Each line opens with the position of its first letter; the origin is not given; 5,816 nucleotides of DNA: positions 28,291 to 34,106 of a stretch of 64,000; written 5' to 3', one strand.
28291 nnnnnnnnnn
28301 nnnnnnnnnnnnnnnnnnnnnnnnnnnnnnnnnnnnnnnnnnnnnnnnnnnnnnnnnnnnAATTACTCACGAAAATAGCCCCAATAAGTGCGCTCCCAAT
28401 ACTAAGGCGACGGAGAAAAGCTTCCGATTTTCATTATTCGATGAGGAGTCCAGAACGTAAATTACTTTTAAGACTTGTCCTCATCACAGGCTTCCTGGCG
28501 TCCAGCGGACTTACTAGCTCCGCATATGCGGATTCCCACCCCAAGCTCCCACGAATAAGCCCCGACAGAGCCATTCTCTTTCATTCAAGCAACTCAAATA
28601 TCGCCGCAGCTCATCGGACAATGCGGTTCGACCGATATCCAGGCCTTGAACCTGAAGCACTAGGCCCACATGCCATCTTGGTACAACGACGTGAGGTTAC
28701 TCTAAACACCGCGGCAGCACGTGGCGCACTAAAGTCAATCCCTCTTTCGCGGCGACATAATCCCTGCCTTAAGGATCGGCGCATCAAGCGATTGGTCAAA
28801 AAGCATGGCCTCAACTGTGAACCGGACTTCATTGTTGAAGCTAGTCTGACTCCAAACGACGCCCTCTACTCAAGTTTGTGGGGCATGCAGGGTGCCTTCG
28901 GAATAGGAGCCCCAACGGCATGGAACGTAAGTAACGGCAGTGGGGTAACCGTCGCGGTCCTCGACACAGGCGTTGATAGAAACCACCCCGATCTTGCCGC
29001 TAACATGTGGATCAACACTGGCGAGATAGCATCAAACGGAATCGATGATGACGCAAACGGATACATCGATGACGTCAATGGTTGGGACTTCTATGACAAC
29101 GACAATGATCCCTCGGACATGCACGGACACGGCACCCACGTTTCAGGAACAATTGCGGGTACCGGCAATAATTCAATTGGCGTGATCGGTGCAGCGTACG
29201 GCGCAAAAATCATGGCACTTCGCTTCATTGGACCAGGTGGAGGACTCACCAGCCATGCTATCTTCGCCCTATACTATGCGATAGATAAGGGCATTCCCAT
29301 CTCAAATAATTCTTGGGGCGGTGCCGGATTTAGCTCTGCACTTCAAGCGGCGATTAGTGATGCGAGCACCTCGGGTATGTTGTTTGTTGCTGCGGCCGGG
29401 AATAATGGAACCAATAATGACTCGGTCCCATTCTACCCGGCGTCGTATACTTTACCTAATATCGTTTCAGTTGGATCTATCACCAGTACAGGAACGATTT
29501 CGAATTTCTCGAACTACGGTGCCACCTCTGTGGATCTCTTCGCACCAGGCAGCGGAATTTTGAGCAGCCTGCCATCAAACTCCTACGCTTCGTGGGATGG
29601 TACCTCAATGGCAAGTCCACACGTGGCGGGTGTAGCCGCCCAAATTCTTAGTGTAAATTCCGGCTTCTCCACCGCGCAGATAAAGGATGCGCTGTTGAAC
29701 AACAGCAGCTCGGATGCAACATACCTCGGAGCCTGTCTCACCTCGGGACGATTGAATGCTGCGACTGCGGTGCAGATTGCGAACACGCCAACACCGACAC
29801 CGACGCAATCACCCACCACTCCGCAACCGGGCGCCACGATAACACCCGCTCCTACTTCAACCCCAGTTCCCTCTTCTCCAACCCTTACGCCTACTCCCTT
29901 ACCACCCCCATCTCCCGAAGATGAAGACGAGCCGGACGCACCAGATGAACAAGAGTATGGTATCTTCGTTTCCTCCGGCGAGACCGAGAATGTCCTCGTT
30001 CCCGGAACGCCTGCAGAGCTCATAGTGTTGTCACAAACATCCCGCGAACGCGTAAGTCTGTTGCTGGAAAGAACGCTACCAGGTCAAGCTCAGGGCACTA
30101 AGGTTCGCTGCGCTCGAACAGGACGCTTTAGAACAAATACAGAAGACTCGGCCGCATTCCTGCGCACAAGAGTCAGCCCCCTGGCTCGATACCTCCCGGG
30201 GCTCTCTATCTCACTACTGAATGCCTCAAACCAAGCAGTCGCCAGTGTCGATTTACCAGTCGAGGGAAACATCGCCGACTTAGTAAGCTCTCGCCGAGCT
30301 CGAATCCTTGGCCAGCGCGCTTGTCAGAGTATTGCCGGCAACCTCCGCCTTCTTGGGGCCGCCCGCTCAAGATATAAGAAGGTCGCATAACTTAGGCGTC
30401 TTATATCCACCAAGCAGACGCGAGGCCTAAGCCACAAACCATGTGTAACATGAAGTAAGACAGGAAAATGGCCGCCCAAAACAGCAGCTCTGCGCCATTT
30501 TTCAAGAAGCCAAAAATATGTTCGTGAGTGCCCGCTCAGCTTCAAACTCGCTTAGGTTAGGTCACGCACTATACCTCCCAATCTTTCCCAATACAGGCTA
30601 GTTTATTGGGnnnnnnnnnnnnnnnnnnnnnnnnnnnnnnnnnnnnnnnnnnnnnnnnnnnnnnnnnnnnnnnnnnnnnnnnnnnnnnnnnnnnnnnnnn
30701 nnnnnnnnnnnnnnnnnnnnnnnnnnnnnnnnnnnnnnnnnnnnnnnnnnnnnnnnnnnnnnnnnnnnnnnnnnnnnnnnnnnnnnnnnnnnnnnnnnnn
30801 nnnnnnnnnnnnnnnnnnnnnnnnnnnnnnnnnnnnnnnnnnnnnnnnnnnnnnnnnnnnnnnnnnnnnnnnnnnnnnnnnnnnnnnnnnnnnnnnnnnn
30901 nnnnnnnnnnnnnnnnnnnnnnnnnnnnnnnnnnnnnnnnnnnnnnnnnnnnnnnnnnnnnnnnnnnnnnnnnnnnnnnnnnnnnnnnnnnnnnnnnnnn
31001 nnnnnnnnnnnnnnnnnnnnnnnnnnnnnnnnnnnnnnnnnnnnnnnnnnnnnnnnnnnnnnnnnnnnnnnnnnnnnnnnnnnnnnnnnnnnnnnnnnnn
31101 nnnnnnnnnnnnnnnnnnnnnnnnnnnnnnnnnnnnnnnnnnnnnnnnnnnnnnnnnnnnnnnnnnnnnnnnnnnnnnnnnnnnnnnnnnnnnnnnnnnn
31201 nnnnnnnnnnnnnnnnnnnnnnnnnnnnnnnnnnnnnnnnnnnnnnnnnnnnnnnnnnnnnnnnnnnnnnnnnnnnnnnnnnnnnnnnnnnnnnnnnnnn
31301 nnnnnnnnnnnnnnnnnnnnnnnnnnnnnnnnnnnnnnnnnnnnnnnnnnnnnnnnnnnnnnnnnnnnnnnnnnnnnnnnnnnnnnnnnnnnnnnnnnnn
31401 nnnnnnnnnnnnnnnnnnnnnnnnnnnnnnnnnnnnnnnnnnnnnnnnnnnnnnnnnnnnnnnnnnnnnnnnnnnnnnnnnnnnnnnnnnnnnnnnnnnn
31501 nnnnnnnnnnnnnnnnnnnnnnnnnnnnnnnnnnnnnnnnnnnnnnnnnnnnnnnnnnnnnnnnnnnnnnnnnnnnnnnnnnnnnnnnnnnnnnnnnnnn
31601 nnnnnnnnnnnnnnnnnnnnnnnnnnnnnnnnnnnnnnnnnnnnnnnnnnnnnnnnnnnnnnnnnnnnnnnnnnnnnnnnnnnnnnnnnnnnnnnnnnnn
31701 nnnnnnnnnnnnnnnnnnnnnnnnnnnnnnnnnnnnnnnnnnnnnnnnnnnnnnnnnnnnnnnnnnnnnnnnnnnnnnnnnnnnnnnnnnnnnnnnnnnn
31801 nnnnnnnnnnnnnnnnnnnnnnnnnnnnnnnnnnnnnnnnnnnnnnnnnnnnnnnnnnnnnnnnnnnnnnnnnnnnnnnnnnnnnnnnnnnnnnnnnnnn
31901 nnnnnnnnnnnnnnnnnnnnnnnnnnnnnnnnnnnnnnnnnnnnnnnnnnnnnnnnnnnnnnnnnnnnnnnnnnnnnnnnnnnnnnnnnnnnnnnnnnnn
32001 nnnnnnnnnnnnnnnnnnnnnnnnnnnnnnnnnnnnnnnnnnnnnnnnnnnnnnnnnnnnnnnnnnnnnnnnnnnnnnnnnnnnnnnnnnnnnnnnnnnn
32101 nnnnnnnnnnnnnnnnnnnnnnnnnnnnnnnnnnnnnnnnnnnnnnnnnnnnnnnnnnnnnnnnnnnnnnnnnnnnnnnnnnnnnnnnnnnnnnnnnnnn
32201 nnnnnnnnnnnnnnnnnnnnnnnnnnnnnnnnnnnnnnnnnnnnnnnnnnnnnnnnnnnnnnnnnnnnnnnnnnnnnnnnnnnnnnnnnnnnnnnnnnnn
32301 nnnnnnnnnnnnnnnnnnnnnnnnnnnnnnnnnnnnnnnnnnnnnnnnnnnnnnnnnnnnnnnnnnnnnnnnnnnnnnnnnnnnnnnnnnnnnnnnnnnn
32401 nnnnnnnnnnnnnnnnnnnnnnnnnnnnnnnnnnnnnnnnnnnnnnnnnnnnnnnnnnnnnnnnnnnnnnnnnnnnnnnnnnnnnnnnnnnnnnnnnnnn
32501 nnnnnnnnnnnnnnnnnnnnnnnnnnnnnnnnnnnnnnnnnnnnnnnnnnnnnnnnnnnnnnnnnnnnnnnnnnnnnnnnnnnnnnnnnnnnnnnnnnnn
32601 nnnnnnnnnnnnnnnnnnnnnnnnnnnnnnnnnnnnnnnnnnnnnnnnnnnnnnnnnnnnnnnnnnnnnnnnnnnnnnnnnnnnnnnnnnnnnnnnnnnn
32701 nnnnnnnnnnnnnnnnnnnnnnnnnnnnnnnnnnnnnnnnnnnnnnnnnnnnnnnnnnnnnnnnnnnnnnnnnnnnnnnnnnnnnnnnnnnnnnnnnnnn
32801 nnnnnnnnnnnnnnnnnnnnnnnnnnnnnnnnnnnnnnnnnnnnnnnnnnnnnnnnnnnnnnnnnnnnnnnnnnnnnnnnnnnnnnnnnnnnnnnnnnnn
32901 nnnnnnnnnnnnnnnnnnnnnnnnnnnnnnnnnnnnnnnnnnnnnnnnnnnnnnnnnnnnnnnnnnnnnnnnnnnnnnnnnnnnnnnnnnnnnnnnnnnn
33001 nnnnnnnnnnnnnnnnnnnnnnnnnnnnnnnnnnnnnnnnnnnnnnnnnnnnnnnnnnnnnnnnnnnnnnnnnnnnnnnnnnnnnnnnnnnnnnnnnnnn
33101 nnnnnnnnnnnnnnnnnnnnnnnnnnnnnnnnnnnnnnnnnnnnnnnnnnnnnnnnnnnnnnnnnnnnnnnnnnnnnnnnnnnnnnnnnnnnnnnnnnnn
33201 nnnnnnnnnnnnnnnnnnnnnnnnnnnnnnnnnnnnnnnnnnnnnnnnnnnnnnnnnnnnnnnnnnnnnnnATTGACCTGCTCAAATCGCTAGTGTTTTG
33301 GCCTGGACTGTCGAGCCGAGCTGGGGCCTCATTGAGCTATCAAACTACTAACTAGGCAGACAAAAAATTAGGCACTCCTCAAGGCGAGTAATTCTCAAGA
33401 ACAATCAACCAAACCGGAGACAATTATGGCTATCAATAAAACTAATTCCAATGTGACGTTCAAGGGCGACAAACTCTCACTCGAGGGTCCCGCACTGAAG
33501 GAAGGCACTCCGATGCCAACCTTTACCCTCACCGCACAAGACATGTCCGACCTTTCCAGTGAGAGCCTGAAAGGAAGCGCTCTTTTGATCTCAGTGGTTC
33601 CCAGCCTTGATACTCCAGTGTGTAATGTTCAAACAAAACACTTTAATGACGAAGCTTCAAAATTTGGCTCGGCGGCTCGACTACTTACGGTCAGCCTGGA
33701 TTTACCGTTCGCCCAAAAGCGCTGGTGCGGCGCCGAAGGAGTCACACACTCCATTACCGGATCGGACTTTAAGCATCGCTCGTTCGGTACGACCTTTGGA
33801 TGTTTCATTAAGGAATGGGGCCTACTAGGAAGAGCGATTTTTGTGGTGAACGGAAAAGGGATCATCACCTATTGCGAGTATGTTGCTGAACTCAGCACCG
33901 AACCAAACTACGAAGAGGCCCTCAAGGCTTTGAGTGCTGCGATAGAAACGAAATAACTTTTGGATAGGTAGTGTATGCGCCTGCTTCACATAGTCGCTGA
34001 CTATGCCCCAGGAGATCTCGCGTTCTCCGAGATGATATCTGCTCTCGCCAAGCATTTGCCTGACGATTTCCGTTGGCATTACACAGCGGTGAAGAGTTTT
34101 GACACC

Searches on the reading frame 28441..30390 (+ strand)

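Call 12: search_protein_families(library=pfam, proteins=[window:28441-30390:+], max_evalue=0.01)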
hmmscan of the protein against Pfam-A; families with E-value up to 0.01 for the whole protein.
window:28441-30390:+ (649 aa): 1 family
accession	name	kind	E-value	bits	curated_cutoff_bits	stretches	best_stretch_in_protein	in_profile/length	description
PF00082.27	Peptidase_S8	-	1.4e-62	212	21.8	1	166-422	1-273/288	Subtilase family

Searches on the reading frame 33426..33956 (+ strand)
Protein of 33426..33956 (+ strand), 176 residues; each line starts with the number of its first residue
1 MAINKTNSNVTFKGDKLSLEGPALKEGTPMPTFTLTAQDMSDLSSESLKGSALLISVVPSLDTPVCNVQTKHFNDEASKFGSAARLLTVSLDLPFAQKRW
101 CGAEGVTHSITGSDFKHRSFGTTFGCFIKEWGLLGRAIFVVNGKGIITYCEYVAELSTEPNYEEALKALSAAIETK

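Call 26: search_protein_families(library=pfam, proteins=[window:33426-33956:+], max_evalue=0.0001)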
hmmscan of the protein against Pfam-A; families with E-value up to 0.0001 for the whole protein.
window:33426-33956:+ (176 aa): 2 families
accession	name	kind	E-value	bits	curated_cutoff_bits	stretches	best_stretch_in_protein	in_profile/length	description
PF08534.16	Redoxin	-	5.6e-19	68.8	26.6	1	25-166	1-148/148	Redoxin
PF00578.27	AhpC-TSA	-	1.7e-16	60.7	26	1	27-149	2-123/124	AhpC/TSA family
